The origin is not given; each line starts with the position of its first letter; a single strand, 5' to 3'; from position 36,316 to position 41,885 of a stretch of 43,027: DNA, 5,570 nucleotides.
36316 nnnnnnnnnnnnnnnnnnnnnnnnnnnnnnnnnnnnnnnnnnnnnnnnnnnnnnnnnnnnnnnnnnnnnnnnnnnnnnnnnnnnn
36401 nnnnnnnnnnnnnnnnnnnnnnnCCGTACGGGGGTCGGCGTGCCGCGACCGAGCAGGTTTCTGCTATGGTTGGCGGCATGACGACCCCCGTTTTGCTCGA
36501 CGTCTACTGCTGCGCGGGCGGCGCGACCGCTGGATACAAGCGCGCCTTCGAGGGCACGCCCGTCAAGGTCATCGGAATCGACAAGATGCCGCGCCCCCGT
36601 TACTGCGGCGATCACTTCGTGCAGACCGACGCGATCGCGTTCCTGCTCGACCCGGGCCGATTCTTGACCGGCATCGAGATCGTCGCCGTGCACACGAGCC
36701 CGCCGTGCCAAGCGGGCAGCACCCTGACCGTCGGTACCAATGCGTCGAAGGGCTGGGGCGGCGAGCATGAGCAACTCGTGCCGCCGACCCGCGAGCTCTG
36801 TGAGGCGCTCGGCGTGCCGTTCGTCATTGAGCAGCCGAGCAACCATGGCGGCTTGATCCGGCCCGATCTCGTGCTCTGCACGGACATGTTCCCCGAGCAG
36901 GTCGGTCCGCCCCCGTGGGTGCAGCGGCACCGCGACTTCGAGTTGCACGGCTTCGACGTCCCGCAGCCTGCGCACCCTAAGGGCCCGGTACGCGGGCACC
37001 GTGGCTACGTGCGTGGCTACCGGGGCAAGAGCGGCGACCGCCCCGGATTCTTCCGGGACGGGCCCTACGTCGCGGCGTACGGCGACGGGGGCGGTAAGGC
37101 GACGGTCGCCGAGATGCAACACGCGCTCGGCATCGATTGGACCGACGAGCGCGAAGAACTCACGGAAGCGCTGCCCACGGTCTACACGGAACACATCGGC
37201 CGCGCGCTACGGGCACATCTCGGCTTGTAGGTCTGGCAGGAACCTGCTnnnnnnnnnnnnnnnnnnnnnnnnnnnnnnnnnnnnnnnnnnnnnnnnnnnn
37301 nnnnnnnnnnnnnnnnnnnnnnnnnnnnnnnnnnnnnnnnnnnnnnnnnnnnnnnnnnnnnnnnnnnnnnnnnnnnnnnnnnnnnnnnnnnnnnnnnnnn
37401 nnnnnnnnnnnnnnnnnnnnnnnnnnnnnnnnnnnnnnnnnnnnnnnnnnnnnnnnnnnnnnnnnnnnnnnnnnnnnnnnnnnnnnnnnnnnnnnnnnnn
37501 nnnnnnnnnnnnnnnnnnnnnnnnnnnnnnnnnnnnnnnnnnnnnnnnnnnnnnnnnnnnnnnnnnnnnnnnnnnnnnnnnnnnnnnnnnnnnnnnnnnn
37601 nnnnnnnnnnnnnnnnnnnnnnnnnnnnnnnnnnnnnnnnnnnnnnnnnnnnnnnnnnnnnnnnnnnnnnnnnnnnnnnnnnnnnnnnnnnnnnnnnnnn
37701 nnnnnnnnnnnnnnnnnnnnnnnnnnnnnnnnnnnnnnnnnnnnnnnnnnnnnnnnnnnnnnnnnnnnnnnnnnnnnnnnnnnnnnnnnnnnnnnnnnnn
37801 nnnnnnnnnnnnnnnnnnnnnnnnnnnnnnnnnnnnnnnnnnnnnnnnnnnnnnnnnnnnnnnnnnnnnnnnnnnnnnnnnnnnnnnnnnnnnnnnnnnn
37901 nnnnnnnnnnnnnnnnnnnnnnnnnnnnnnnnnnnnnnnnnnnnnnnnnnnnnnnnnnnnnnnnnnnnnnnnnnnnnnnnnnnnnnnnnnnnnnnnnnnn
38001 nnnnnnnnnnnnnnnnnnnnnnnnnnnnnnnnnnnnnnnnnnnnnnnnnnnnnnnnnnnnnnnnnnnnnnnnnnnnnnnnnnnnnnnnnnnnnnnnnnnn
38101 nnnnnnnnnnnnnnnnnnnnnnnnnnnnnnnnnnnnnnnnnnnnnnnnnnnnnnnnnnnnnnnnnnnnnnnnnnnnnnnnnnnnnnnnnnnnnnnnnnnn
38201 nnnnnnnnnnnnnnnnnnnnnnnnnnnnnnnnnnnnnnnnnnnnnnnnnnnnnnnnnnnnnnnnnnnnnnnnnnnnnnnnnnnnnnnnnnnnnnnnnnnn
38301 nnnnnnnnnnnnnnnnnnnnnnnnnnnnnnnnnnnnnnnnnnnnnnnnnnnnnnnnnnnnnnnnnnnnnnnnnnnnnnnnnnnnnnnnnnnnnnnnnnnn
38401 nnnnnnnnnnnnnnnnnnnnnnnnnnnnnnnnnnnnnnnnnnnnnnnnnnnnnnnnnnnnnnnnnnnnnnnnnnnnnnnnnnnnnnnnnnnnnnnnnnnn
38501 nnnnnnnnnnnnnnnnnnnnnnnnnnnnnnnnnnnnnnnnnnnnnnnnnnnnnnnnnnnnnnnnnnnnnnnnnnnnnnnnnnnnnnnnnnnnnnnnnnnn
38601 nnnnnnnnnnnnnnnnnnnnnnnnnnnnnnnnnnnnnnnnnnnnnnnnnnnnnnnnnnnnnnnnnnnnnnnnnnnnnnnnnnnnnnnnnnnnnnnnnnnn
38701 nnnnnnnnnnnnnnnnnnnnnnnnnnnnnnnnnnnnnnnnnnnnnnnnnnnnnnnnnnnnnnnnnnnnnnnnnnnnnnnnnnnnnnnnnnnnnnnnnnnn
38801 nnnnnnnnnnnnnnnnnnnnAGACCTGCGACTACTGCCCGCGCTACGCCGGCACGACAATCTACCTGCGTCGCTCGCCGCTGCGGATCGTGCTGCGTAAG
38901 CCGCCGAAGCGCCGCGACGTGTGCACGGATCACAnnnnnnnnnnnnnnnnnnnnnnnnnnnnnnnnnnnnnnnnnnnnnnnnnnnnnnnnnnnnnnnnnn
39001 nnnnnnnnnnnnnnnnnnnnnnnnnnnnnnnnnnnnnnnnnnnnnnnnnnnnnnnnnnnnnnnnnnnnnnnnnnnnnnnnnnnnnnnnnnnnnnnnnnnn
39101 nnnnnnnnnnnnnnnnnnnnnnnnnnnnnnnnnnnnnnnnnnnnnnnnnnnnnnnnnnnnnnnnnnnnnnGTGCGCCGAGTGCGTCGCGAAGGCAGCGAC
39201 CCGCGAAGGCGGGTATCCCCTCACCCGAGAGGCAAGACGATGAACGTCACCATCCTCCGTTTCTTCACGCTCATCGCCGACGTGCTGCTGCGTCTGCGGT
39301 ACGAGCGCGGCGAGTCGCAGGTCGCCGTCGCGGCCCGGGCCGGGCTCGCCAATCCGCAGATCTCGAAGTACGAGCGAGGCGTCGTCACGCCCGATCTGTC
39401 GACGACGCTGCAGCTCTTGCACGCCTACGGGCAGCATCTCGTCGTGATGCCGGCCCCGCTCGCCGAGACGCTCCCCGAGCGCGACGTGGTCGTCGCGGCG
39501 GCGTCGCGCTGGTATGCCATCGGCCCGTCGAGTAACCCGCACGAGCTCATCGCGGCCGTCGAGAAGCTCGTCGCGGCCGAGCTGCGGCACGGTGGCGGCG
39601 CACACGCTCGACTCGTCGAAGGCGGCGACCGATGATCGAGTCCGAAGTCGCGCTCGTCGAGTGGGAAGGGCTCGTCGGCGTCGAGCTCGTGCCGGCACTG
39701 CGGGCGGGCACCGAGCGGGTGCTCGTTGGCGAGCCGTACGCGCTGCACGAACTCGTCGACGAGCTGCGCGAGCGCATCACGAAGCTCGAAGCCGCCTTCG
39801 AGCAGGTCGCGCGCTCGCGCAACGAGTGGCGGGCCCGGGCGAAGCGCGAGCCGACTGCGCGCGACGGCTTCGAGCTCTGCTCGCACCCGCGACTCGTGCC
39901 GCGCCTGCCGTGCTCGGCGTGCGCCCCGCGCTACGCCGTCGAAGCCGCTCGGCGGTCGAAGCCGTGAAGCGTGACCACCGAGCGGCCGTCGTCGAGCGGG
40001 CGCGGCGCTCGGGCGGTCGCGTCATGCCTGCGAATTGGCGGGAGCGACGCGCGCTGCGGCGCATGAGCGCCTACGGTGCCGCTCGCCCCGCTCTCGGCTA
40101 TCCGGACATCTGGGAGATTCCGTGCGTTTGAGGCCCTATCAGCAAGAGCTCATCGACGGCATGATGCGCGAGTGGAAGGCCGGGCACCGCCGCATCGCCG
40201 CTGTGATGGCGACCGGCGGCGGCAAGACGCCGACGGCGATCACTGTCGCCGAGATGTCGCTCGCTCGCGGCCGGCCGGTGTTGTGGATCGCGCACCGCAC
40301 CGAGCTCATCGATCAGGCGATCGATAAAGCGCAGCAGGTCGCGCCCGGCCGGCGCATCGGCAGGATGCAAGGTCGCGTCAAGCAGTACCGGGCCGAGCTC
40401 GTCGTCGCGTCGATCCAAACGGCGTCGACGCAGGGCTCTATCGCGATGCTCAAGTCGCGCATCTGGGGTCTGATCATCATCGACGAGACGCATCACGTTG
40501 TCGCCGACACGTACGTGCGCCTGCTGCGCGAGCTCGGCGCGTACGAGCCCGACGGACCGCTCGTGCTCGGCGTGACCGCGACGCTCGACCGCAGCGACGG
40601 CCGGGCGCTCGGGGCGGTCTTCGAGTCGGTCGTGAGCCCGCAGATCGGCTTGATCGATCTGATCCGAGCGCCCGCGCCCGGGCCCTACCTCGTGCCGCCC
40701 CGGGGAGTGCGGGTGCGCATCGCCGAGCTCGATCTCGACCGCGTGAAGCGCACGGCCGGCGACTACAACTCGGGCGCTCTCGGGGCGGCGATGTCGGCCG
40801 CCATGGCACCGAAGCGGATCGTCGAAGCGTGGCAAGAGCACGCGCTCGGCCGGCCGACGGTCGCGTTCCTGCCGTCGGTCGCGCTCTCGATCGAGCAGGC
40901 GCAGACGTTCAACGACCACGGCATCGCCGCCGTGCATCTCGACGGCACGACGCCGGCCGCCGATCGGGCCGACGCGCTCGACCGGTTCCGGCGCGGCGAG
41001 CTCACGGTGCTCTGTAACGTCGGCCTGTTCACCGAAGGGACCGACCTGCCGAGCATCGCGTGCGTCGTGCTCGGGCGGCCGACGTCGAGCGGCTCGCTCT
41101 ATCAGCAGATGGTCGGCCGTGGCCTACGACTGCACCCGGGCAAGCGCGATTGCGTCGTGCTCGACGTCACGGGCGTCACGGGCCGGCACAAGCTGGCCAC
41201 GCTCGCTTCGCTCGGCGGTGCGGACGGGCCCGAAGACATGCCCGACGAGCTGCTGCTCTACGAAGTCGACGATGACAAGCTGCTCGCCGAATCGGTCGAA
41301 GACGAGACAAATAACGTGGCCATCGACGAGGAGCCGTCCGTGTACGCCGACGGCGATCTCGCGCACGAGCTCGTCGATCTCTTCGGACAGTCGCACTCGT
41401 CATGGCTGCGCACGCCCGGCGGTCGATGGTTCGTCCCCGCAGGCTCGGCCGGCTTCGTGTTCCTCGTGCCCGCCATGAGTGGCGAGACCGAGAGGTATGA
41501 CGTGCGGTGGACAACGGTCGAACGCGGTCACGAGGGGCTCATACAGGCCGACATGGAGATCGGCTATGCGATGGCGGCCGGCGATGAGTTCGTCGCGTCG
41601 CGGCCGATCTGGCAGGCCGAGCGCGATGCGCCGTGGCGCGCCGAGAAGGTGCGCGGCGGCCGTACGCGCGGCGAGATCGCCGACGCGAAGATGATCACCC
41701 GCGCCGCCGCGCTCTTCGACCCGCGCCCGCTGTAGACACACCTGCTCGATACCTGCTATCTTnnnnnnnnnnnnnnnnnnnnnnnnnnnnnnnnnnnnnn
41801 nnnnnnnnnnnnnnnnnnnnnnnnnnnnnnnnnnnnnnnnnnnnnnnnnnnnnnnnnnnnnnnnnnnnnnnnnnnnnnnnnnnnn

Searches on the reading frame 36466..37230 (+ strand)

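Call 68: search_protein_families(library=phrogs, proteins=[window:36466-37230:+], max_evalue=0.001)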
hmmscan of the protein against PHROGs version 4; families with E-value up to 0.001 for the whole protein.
window:36466-37230:+ (254 aa): 1 family
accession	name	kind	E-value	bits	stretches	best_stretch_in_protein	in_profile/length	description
phrog_363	-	other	3.1e-22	80.1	1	5-251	51-217/327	DNA methyltransferase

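Call 86: search_protein_families(library=pfam, proteins=[window:36466-37230:+], max_evalue=0.01)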
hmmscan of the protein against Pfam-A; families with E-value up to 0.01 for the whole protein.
window:36466-37230:+ (254 aa): 0 families

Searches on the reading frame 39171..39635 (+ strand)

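Call 86: search_protein_families(library=pfam, proteins=[window:39171-39635:+], max_evalue=0.01)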
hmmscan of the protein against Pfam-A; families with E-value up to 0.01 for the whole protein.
window:39171-39635:+ (154 aa): 3 families
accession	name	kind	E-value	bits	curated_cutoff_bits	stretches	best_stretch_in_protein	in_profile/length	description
PF13560.12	HTH_31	-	3.7e-07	30.8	27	1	37-87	4-55/64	Helix-turn-helix domain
PF01381.28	HTH_3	-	5e-07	30.1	23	1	43-89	5-51/55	Helix-turn-helix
PF12844.13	HTH_19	-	0.00011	22.5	30.2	1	39-88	4-53/64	Helix-turn-helix domain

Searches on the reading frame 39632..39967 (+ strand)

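Call 86: search_protein_families(library=pfam, proteins=[window:39632-39967:+], max_evalue=0.01)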
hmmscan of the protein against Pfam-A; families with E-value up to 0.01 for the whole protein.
window:39632-39967:+ (111 aa): 2 families
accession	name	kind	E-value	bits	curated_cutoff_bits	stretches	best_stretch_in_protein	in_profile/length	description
PF16523.10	betaPIX_CC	-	0.0065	16.8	26.8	1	28-65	27-64/85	betaPIX coiled coil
PF01166.23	TSC22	-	0.009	16.6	30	0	36-68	10-42/57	TSC-22/dip/bun family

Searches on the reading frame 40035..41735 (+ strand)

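Call 68: search_protein_families(library=phrogs, proteins=[window:40035-41735:+], max_evalue=0.001)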
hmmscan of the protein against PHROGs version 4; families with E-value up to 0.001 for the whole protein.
window:40035-41735:+ (566 aa): 5 families
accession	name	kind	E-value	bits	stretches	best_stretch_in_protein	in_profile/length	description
phrog_16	-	DNA, RNA and nucleotide metabolism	6.3e-77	260.7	1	31-387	272-607/986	DNA helicase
phrog_16694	-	unknown function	1.6e-14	53.8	2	29-154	272-411/1010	-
phrog_62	-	DNA, RNA and nucleotide metabolism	6.6e-10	38.1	1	27-155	692-820/1881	DNA helicase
phrog_9690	-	DNA, RNA and nucleotide metabolism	2.4e-08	34.4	1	300-380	189-270/306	DNA helicase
phrog_16259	-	DNA, RNA and nucleotide metabolism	8.4e-05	23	1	30-155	116-236/330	DNA helicase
